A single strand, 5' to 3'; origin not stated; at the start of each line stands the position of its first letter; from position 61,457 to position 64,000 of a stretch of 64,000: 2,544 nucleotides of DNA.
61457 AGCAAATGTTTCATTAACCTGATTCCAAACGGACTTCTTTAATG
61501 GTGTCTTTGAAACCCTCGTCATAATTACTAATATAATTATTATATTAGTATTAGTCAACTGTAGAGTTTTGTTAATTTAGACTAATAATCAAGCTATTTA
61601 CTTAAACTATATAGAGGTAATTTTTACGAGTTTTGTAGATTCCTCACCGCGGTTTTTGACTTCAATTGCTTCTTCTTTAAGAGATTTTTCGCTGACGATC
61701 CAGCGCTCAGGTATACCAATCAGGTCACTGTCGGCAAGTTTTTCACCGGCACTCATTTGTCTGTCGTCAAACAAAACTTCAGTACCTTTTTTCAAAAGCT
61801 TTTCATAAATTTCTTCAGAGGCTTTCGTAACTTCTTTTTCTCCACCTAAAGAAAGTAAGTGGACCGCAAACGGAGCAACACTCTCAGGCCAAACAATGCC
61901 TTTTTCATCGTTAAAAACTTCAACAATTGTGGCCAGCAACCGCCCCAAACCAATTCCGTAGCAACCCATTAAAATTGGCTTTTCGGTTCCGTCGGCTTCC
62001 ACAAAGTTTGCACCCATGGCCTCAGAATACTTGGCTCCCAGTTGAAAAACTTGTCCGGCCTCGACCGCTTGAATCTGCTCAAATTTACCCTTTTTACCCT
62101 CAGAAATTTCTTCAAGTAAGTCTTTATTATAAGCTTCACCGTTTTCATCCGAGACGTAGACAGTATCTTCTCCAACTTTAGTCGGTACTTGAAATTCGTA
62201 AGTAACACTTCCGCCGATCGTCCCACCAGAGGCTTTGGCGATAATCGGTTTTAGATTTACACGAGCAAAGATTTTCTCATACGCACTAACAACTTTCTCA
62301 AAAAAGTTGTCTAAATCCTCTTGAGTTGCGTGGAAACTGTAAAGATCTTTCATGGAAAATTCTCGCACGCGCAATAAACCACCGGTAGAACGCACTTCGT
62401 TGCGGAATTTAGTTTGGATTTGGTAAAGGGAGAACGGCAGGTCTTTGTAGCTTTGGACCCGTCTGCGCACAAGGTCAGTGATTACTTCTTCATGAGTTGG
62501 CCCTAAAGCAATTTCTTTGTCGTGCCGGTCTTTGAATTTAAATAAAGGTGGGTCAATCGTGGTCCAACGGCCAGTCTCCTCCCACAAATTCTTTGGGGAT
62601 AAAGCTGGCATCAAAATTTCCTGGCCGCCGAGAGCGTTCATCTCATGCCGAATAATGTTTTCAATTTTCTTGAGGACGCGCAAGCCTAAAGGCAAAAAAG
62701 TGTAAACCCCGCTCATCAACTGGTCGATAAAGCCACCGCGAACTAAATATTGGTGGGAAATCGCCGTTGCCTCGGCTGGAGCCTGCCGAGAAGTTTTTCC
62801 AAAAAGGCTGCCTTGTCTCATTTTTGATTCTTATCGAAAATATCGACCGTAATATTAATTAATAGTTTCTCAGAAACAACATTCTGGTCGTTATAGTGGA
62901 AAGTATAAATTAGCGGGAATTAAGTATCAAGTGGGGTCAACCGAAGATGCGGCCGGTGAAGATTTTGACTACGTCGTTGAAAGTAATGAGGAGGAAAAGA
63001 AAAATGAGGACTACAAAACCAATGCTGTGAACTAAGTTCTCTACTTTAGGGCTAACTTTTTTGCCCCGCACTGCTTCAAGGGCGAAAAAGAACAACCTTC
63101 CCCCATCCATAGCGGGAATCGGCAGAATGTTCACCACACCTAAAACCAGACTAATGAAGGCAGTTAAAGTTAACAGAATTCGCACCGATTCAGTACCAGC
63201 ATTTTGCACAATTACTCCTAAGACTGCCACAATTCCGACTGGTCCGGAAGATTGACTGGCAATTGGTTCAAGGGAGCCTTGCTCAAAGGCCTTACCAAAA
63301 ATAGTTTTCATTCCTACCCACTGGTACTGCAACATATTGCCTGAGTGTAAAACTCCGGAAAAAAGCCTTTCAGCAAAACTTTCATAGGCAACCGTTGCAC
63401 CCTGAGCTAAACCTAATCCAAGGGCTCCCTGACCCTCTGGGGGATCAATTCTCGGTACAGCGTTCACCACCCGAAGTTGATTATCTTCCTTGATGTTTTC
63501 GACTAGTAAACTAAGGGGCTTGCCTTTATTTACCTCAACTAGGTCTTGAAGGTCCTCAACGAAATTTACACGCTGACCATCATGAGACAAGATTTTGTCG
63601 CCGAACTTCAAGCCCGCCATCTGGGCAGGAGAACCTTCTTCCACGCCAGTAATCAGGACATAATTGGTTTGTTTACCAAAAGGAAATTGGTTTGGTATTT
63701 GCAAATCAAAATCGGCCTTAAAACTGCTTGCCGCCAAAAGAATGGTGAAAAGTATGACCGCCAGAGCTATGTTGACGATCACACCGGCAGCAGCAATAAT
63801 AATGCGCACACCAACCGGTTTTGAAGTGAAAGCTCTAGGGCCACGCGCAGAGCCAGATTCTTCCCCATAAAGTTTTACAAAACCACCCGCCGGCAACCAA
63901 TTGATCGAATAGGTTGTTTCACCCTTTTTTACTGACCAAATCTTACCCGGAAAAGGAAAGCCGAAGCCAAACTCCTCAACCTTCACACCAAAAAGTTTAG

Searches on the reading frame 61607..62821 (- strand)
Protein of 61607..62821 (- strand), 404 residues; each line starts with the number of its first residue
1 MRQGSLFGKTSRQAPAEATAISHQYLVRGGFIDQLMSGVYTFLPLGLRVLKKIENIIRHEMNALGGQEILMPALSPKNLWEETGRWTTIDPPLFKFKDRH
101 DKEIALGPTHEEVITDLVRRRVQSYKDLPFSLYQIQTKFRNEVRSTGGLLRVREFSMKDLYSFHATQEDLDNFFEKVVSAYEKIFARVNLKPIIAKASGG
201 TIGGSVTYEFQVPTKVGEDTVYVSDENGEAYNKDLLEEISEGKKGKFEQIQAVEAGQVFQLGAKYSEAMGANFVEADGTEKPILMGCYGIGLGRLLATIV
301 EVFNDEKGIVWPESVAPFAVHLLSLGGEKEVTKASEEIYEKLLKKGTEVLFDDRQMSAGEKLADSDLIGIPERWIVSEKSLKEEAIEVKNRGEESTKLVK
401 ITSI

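Call 69: find_encoding_contigs(protein=window:61607-62821:-, flank=10000, max_places=1)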
Protein window:61607-62821:- (404 aa): 10 contigs read that carry it; 1 place shown.
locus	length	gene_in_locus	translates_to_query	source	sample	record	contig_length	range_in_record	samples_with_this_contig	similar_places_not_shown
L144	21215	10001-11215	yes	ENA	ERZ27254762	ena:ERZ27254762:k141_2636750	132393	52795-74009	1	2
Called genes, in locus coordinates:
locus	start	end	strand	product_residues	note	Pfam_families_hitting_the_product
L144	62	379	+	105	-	-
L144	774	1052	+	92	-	-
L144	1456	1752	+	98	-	-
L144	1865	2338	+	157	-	-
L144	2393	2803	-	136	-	-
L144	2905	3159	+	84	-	-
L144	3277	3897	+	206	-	PF22769:DCD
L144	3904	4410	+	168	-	PF22769:DCD, PF00692:dUTPase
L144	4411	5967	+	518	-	PF04208:MtrA, PF00303:Thymidylat_synt, PF14251:PterinBD-DUF4346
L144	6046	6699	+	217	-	PF02223:Thymidylate_kin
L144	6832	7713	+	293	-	PF00318:Ribosomal_S2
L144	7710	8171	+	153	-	PF00889:EF_TS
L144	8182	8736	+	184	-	PF01765:RRF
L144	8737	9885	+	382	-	PF02163:Peptidase_M50, PF00595:PDZ (weak), PF04495:GRASP55_65, PF13180:PDZ_2 (weak), PF17820:PDZ_6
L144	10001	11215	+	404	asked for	PF00587:tRNA-synt_2b, PF03129:HGTP_anticodon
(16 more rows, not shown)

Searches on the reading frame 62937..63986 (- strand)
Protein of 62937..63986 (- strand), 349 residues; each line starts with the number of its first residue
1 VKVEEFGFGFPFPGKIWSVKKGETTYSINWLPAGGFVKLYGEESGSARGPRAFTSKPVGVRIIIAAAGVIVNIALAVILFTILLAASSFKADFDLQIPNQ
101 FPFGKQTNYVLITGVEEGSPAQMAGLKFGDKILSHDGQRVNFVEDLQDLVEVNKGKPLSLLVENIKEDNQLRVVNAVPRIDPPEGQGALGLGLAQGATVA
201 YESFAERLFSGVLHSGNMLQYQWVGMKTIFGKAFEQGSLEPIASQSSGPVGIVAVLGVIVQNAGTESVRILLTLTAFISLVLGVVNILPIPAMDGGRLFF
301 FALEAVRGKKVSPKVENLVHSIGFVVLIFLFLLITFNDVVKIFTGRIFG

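Call 26: find_encoding_contigs(protein=window:62937-63986:-, flank=10000, max_places=3)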
Protein window:62937-63986:- (349 aa): no gene with exactly this product is on record in the collection.
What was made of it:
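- Tried and rejected: (8) One contig look-up failed because the ORF start was wrong (call 26).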
